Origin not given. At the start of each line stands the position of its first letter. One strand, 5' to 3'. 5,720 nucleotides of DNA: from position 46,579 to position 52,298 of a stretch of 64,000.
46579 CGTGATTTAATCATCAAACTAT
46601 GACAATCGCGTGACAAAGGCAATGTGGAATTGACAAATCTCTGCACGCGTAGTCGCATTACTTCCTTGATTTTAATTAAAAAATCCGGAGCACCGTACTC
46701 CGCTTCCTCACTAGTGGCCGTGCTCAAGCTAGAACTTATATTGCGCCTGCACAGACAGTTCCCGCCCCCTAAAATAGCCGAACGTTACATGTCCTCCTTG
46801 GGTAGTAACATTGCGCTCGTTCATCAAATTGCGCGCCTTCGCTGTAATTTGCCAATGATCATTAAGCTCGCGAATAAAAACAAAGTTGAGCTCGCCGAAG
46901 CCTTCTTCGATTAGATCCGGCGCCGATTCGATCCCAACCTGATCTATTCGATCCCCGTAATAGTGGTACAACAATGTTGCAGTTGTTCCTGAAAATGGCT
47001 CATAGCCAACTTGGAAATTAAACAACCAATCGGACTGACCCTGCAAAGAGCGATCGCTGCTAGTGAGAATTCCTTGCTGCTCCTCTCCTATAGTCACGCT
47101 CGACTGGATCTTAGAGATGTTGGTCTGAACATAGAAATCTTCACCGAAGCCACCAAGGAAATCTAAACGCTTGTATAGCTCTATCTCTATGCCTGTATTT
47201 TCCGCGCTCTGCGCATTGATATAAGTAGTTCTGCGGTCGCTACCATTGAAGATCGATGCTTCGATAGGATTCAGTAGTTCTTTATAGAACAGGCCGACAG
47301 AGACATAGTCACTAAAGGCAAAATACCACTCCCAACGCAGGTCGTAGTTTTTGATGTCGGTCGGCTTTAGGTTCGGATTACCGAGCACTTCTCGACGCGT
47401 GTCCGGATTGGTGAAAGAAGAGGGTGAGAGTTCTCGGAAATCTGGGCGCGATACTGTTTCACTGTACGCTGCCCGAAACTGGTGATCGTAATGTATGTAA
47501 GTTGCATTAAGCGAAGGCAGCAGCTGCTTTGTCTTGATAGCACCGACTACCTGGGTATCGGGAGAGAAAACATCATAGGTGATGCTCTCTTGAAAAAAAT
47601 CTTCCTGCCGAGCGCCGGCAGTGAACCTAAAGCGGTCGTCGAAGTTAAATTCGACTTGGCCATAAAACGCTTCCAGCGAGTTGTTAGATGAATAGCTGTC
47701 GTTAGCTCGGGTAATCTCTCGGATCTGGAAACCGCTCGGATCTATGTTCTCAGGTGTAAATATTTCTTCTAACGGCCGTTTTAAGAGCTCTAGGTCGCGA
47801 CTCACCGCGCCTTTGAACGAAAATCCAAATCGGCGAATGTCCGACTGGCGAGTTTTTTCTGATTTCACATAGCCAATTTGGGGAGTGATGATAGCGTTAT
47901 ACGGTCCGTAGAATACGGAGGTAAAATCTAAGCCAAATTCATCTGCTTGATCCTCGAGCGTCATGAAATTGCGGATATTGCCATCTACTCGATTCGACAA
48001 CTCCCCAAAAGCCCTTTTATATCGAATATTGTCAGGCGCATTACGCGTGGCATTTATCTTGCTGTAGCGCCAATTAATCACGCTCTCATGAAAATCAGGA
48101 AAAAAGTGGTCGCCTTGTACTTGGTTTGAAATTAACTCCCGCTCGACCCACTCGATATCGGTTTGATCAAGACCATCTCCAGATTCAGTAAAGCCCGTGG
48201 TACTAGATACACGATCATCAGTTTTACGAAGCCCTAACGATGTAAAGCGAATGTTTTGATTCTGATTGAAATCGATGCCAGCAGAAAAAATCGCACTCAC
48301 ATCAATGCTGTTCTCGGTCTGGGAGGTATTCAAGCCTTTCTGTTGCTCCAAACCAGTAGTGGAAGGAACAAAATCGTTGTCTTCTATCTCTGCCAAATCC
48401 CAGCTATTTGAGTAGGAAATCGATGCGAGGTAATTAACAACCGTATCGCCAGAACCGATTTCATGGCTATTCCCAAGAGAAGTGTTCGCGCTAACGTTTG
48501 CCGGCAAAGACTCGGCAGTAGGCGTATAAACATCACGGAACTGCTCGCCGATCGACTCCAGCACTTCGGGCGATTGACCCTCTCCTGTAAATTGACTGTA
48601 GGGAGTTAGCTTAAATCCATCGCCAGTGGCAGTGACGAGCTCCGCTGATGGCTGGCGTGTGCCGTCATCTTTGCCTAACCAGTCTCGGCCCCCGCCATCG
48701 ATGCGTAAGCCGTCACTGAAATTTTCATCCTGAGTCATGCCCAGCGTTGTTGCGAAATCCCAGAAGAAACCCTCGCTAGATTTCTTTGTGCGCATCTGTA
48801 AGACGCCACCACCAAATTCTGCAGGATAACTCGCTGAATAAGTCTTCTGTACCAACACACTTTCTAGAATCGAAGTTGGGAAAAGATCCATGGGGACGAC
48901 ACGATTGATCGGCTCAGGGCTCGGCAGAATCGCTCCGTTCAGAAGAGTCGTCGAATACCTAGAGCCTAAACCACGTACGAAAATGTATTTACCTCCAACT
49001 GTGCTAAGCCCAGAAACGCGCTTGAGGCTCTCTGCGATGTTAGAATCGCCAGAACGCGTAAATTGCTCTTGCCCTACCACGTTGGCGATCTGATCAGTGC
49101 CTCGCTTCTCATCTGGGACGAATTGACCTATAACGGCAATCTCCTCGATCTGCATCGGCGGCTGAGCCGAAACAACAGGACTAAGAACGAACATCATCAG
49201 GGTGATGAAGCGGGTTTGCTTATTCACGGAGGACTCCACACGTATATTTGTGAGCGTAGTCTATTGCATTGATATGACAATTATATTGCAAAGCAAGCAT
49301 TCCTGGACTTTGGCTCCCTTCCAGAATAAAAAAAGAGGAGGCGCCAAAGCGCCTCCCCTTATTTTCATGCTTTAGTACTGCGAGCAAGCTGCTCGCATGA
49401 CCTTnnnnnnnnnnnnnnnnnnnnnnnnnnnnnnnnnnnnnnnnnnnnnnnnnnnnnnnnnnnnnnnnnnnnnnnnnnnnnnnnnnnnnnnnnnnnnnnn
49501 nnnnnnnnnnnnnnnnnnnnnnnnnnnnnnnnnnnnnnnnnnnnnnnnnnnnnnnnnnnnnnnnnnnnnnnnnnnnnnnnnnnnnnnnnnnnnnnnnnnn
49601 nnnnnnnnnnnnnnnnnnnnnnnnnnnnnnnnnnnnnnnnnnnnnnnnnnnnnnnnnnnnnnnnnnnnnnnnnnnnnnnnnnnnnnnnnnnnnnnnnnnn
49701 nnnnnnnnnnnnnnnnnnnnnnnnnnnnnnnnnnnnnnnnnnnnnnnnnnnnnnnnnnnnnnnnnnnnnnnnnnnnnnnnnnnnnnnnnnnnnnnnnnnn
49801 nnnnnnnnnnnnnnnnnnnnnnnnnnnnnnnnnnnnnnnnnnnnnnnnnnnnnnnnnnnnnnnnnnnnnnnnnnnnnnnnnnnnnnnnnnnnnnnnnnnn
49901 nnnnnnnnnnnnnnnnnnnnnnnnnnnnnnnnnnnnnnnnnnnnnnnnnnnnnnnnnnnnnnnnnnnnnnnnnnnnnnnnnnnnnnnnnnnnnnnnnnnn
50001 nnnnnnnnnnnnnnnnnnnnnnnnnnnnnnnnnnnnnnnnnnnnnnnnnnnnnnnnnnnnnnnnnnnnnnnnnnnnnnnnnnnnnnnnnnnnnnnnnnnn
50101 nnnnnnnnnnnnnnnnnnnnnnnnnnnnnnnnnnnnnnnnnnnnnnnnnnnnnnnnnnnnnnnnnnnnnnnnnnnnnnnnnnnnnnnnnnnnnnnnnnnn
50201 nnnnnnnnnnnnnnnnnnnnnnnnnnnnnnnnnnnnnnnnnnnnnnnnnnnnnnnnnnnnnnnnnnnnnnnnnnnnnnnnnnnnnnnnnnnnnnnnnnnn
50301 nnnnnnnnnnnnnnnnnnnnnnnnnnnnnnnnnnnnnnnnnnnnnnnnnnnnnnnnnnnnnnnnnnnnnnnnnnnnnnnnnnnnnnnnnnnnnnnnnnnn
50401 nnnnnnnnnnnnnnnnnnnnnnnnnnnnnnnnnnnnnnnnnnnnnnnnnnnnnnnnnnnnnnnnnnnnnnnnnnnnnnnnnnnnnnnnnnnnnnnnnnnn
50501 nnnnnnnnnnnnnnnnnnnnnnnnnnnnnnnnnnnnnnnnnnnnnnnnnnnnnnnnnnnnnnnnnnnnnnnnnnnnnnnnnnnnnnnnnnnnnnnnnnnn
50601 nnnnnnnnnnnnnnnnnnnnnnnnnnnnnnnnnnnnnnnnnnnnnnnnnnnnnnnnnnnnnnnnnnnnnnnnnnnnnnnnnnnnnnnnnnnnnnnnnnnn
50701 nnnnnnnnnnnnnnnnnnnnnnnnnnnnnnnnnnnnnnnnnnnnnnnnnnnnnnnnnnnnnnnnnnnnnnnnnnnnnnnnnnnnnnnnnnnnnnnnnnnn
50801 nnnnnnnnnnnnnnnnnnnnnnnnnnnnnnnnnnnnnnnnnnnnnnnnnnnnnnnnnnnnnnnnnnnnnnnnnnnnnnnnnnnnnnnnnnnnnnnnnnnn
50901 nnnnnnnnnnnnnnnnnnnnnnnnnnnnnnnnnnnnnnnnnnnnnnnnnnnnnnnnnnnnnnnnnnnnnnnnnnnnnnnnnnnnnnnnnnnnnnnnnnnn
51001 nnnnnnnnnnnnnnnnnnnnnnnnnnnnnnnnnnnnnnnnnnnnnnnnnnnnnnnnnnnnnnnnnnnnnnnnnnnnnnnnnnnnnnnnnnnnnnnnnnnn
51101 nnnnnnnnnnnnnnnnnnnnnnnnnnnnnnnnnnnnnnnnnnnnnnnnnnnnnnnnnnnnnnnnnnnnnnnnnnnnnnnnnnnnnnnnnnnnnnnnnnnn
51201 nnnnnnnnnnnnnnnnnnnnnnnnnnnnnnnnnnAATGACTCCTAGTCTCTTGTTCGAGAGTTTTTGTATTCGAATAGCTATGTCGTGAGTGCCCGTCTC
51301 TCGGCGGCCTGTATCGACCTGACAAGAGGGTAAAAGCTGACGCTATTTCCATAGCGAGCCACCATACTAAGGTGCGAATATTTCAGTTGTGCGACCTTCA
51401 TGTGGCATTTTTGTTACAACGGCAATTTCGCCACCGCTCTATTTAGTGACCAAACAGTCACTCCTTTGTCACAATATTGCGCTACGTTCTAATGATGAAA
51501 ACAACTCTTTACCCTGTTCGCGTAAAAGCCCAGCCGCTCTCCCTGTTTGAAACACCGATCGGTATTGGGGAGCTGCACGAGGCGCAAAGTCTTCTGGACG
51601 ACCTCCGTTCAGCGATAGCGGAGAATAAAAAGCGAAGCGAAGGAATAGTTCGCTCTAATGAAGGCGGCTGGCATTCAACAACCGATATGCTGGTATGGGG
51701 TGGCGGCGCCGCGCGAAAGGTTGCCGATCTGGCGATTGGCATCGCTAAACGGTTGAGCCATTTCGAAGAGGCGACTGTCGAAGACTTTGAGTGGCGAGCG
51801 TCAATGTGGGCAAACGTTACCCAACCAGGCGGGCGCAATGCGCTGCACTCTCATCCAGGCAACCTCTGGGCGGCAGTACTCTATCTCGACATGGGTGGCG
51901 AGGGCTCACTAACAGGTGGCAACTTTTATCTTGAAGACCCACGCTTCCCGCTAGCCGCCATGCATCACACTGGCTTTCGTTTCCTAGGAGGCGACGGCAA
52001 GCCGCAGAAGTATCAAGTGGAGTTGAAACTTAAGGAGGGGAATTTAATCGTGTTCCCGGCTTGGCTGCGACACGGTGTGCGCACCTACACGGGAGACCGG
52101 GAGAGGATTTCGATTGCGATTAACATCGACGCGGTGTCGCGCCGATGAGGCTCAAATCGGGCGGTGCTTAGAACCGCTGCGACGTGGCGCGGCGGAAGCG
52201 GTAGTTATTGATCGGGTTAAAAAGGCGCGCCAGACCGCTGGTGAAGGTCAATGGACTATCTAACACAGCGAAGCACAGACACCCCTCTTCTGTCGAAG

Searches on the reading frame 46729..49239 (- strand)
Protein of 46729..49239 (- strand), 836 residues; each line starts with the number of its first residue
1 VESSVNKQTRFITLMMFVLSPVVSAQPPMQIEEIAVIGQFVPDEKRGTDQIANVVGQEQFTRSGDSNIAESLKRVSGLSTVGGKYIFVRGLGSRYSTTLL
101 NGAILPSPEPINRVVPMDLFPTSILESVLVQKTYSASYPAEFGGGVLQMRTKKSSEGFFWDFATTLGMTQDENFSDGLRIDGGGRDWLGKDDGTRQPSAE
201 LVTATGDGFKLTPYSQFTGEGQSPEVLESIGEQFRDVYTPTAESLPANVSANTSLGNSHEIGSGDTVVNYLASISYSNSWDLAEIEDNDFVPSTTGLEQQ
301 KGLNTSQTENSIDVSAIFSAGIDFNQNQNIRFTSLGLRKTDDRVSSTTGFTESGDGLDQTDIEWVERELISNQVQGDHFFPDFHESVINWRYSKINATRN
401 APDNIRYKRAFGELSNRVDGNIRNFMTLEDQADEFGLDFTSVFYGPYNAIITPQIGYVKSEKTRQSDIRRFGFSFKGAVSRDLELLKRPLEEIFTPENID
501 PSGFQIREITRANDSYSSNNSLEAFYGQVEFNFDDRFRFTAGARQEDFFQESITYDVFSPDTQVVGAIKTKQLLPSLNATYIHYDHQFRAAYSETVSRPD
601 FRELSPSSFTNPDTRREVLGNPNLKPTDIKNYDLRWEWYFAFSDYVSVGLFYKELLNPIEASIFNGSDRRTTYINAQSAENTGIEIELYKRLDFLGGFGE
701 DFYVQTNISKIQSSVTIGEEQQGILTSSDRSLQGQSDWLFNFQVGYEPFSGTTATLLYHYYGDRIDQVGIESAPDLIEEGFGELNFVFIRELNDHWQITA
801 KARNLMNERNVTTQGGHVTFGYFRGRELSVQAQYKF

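Call 6: search_protein_families(library=pfam, proteins=[window:46729-49239:-], max_evalue=0.00001)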
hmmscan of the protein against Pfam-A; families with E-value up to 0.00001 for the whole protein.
window:46729-49239:- (836 aa): 2 families
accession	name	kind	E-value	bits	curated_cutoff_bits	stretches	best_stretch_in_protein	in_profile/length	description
PF00593.30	TonB_dep_Rec_b-barrel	-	6.4e-26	92.6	27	1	338-805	38-436/436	TonB dependent receptor-like, beta-barrel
PF07715.20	Plug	-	1.1e-12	48.9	23.9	1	45-146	2-107/107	TonB-dependent Receptor Plug Domain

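Call 72: search_protein_families(library=ncbifam, proteins=[window:46729-49239:-], max_evalue=0.001)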
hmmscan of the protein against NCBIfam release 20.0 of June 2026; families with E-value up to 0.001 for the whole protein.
window:46729-49239:- (836 aa): 2 families
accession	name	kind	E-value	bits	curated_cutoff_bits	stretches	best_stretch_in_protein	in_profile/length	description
TIGR01782.1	TonB-Xanth-Caul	subfamily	6.7e-71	239.7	310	2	509-836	509-868/868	TonB-dependent receptor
TIGR01785.1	TonB-hemin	subfamily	1.3e-14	53.6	316.85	1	508-836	352-677/677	TonB-dependent heme/hemoglobin receptor family protein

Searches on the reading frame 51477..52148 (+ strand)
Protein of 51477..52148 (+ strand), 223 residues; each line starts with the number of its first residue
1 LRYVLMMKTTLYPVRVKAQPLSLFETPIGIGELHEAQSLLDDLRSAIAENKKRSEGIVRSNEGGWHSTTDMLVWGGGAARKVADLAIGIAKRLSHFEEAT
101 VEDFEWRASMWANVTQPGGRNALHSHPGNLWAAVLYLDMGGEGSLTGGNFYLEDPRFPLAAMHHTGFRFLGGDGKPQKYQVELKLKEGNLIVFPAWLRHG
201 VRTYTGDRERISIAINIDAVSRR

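Call 6: search_protein_families(library=pfam, proteins=[window:51477-52148:+], max_evalue=0.00001)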
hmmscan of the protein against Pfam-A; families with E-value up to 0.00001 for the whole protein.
window:51477-52148:+ (223 aa): 1 family
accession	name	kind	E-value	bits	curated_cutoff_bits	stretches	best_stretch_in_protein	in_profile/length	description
PF13759.12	2OG-FeII_Oxy_5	-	8.1e-20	71.5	27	1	109-216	1-101/101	Putative 2OG-Fe(II) oxygenase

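Call 72: search_protein_families(library=ncbifam, proteins=[window:51477-52148:+], max_evalue=0.001)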
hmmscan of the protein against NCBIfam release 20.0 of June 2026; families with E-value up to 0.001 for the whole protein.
window:51477-52148:+ (223 aa): 1 family
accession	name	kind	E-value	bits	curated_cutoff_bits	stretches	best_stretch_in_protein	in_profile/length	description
TIGR02466.1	TIGR02466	subfamily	3.8e-19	69.3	62.5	1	22-218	2-199/201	TIGR02466 family protein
